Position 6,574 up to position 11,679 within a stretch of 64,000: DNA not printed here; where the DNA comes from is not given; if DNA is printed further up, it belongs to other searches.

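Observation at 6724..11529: Giant ~1,600-aa fusion: HD phosphohydrolase + HEAT-like solenoid + NadD/CoaD-type nucleotidyltransferase + GNAT-like segment + PRPP-type phosphoribosyltransferase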

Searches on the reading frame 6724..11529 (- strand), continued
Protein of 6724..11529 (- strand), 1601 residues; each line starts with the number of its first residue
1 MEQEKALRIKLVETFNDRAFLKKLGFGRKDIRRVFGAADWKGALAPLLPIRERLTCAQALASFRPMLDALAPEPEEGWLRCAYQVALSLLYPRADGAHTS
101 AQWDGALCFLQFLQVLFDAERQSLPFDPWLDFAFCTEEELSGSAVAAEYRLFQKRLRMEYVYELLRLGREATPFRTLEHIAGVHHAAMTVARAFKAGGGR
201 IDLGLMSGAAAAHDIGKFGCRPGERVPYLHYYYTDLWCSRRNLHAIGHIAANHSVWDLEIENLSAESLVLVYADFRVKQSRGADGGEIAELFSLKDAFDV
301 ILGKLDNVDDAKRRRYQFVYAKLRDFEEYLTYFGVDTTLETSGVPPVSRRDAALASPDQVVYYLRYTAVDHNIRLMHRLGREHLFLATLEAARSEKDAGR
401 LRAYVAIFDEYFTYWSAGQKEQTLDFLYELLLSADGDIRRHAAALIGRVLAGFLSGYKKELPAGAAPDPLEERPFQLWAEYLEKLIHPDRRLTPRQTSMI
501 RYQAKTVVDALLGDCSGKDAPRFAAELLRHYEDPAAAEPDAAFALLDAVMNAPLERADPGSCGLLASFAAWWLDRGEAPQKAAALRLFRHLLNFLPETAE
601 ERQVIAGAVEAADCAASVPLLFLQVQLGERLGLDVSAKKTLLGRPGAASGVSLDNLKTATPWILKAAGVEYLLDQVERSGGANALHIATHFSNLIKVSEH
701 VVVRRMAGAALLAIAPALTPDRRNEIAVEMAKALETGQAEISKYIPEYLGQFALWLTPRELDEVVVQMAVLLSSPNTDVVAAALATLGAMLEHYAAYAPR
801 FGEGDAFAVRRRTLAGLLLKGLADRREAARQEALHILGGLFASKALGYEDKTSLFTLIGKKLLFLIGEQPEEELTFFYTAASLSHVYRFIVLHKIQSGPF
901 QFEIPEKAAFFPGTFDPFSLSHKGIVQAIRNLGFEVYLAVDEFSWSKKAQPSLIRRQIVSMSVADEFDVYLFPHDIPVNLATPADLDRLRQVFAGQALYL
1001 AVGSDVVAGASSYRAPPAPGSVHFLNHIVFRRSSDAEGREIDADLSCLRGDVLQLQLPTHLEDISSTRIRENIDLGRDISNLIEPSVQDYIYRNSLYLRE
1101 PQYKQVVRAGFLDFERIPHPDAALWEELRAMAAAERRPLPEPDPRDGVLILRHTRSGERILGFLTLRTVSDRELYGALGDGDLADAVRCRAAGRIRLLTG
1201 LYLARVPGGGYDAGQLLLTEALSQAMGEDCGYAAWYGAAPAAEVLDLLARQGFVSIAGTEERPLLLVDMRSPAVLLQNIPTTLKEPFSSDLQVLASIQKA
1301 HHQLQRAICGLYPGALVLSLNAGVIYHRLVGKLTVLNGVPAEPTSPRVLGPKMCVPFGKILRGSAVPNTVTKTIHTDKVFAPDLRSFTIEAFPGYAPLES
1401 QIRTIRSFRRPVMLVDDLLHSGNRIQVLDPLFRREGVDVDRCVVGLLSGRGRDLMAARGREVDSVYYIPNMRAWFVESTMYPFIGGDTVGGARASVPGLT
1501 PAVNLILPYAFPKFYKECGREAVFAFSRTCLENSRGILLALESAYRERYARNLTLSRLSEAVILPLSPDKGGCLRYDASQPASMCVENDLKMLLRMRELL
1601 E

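Call 15: find_related_loci(query=window:6724-11529:-, collection=genome_contigs, flank=8000)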
Query window:6724-11529:- (1601 aa) in genome_contigs; peptide patterns used: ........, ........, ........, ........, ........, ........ (x = any residue, [..] = any of these).
166 stretches matched a pattern; 126 encode a relative of the query (tblastn E <= 1e-3); the best 80 are kept; 80 distinct loci.
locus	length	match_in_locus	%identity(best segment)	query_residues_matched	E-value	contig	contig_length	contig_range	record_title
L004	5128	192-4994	92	1-1601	0e+0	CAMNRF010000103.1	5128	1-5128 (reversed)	MAG: uncultured Oscillibacter sp. isolate SRR19792994_bin.20_metawrap_v1.3_MAG genome assembly, contig: ERZ12290372_1482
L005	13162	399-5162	93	1-1589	0e+0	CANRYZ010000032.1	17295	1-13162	MAG TPA_asm: uncultured Oscillibacter sp. isolate SRR13921779_bin.97_metawrap_v1.3_MAG genome assembly, contig: NODE.636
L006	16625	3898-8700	92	1-1601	0e+0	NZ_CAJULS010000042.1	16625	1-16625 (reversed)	MAG: uncultured Oscillibacter sp. isolate MGBC161115, whole genome shotgun sequence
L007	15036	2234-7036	90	1-1601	0e+0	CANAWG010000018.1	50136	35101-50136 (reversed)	MAG TPA_asm: uncultured Oscillibacter sp. isolate SRR16350208_bin.4_metawrap_v1.3_MAG genome assembly, contig: NODE.103_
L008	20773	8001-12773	89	1-1591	0e+0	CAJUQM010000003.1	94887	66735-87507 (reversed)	MAG TPA_asm: uncultured Oscillibacter sp. isolate MGBC163303 genome assembly, contig: MGBC163303.3, whole genome shotgun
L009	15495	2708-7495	77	1-1601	0e+0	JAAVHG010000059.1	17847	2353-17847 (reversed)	MAG: Oscillibacter sp. isolate Mgla_MAG_39-bin_1 c_000000020288, whole genome shotgun sequence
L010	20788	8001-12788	65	10-1601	0e+0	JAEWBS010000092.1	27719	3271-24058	MAG: Bacillota bacterium isolate OH_PBB_26 k127_1621731, whole genome shotgun sequence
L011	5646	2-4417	67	134-1601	0e+0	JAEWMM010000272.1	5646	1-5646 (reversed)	MAG: Bacillota bacterium isolate OH_PDB_137 k127_547259, whole genome shotgun sequence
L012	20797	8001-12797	92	1-1601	0e+0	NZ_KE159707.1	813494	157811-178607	Oscillibacter sp. 1-3 acPPL-supercont1.2, whole genome shotgun sequence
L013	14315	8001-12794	91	1-1601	0e+0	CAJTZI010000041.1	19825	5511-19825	MAG TPA_asm: uncultured Oscillibacter sp. isolate MGBC114113 genome assembly, contig: MGBC114113.41, whole genome shotgu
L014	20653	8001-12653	51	33-1597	0e+0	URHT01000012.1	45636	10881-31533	uncultured Clostridiales bacterium isolate UMGS1012 genome assembly, contig: NODE_168_length_45636_cov_6.943178, whole g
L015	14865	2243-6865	50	53-1597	0e+0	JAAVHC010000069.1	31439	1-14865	MAG: Oscillibacter sp. isolate Mgla_MAG_ref_444 c_000000124864, whole genome shotgun sequence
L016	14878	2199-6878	50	18-1597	0e+0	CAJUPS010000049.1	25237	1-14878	MAG TPA_asm: uncultured Oscillospiraceae bacterium isolate MGBC162663 genome assembly, contig: MGBC162663.49, whole geno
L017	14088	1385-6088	50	40-1597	0e+0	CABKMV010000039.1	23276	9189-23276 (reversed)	uncultured Oscillospiraceae bacterium isolate MGYG-HGUT-01286 genome assembly, contig: NODE_708_length_23276_cov_15.0221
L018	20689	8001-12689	50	28-1597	0e+0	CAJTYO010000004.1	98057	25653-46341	MAG TPA_asm: uncultured Oscillospiraceae bacterium isolate MGBC123004 genome assembly, contig: MGBC123004.4, whole genom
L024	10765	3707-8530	44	10-1601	0e+0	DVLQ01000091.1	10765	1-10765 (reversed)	MAG TPA_asm: Candidatus Coprocola pullicola isolate CHK193-15662 CHK193__C92892_L10765_ERR3414588, whole genome shotgun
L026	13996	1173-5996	45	10-1601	0e+0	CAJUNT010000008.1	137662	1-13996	MAG TPA_asm: uncultured Clostridia bacterium isolate MGBC162170 genome assembly, contig: MGBC162170.8, whole genome shot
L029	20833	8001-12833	44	7-1601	0e+0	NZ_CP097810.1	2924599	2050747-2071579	Clostridium sp. MD294 strain ASF356 chromosome, complete genome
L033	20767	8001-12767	44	15-1601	0e+0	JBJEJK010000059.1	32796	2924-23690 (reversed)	MAG: Anaerotignum sp. isolate PUUB16_bin.013 NODE_914_length_32796_cov_10.191870, whole genome shotgun sequence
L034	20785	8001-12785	43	18-1601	0e+0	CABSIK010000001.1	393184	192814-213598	MAG TPA_asm: uncultured Clostridia bacterium isolate MGYG-HGUT-02623 genome assembly, contig: GUT_GENOME155703_1, whole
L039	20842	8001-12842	40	7-1601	0e+0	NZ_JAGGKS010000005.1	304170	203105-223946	Sedimentibacter acidaminivorans strain DSM 24004 Ga0454127_05, whole genome shotgun sequence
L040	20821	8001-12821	44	11-1601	0e+0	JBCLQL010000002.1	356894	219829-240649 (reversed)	Lachnospiraceae bacterium 46-61 voucher GPTB0115 scaffold2, whole genome shotgun sequence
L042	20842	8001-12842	40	7-1601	0e+0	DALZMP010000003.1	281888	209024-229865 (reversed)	MAG TPA_asm: Sedimentibacter sp. isolate CTOTU47533 NODE_9_length_281942_cov_9.752642, whole genome shotgun sequence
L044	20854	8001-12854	44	3-1601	0e+0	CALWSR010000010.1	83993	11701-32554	MAG: uncultured Clostridia bacterium isolate BRZ_BM__bin39 genome assembly, contig: BRZ_BM__NODE_457_length_83993_cov_10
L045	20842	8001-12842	40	7-1601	0e+0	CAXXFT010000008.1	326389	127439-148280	MAG: uncultured Sedimentibacter sp. isolate 90ad4bd6-3e3f-41ea-a839-0ac70987d3d1 genome assembly, contig: contig_8, whol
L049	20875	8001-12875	38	4-1601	0e+0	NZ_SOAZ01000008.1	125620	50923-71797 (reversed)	Fonticella tunisiensis strain DSM 24455 Ga0244689_108, whole genome shotgun sequence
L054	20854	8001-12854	37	10-1601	0e+0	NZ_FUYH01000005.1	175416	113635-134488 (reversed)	Caloramator quimbayensis strain USBA 833, whole genome shotgun sequence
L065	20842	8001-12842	39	10-1601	0e+0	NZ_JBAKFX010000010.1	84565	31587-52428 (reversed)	Dethiothermospora halolimnae strain SD1 NODE_10_length_84565_cov_208.572384, whole genome shotgun sequence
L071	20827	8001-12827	36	17-1600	0e+0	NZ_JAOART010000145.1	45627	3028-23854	MAG: Anaeromicrobium sp. isolate McD1.6 contig_243513, whole genome shotgun sequence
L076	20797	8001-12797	35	18-1600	0e+0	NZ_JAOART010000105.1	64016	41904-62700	MAG: Anaeromicrobium sp. isolate McD1.6 contig_181671, whole genome shotgun sequence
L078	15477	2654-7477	44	10-1601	0e+0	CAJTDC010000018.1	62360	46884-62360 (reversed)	Clostridia bacterium isolate A99_91_CP_DSS genome assembly, contig: MGBC000103.18, whole genome shotgun sequence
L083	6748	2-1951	68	954-1601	0e+0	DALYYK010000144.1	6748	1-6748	MAG TPA_asm: Candidatus Fimivivens sp. isolate CTOTU47139 NODE_362_length_6748_cov_4.036755, whole genome shotgun sequen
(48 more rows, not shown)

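Call 24: search_solved_structures(query=A1, max_evalue=1)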
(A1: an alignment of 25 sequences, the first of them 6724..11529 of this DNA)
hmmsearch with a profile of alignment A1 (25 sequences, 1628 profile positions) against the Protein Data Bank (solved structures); distinct sequences matched with E-value up to 1: 40.
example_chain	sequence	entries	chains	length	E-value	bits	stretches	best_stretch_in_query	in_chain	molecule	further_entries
3h05_A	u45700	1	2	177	1e-05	26.5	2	920-1032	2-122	uncharacterized protein VPA0413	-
1kku_A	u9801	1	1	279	0.00041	21.1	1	1079-1123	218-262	NICOTINAMIDE MONONUCLEOTIDE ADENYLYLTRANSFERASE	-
1gzu_A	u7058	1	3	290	0.0005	20.9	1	1080-1123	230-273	NICOTINAMIDE MONONUCLEOTIDE ADENYLYL TRANSFERASE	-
1kqn_A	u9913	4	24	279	0.0005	20.9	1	1080-1123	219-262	NICOTINAMIDE MONONUCLEOTIDE ADENYLYL TRANSFERASE | Nicotinamide/nicotinic acid mononucleotide adenylyltransferase 1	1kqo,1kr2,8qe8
8aih_A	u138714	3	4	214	0.00053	20.8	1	903-1116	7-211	Probable nicotinate-nucleotide adenylyltransferase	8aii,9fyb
4nah_A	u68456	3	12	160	0.00059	20.6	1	920-979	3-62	Phosphopantetheine adenylyltransferase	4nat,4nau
3f3m_A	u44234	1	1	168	0.00064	20.5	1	920-979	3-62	Phosphopantetheine adenylyltransferase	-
2h29_A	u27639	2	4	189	0.0012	19.6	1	1060-1116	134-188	Probable nicotinate-nucleotide adenylyltransferase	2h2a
4f3r_A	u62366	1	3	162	0.0019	19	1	919-942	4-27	Phosphopantetheine adenylyltransferase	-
1nup_A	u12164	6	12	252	0.0027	18.4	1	1011-1122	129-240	FKSG76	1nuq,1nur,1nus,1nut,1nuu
6kg3_A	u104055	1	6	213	0.0036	18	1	923-1116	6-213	Probable nicotinate-nucleotide adenylyltransferase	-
6kh2_A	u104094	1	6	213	0.006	17.3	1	923-1116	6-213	Probable nicotinate-nucleotide adenylyltransferase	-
5ts2_A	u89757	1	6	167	0.0072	17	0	1056-1106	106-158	Phosphopantetheine adenylyltransferase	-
3k9w_A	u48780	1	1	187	0.0079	16.9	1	921-942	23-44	Phosphopantetheine adenylyltransferase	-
3pxu_A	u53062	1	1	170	0.01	16.6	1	922-942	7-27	Phosphopantetheine adenylyltransferase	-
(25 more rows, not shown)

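Call 30: search_protein_families(library=pfam, alignment_id=A1, max_evalue=0.01)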
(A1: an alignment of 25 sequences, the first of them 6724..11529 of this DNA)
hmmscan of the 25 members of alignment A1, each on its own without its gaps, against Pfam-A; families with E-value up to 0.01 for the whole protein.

A. member 1, window:6724-11529:- (1601 aa): 2 families
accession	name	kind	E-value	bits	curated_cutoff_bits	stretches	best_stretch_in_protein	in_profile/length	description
PF01467.32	CTP_transf_like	-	0.0021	18.7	21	1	910-1071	1-132/133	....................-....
PF02985.28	HEAT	-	0.0029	18.2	23.5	0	770-794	7-31/31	HEAT repeat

B. families by the number of members that match (of 25 scanned): 5 families
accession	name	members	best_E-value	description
PF01467.32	CTP_transf_like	25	3e-10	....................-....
PF02985.28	HEAT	10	5.9e-05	HEAT repeat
PF01966.28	HD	2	0.003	HD domain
PF10443.15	RNA12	1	0.0048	RNA12 protein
PF08557.15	Lipid_DES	1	0.0086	Sphingolipid Delta4-desaturase (DES)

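Call 41: search_protein_families(library=padloc, proteins=[window:6724-11529:-], max_evalue=0.1)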
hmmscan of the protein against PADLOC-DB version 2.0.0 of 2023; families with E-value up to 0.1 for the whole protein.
window:6724-11529:- (1601 aa): 0 families
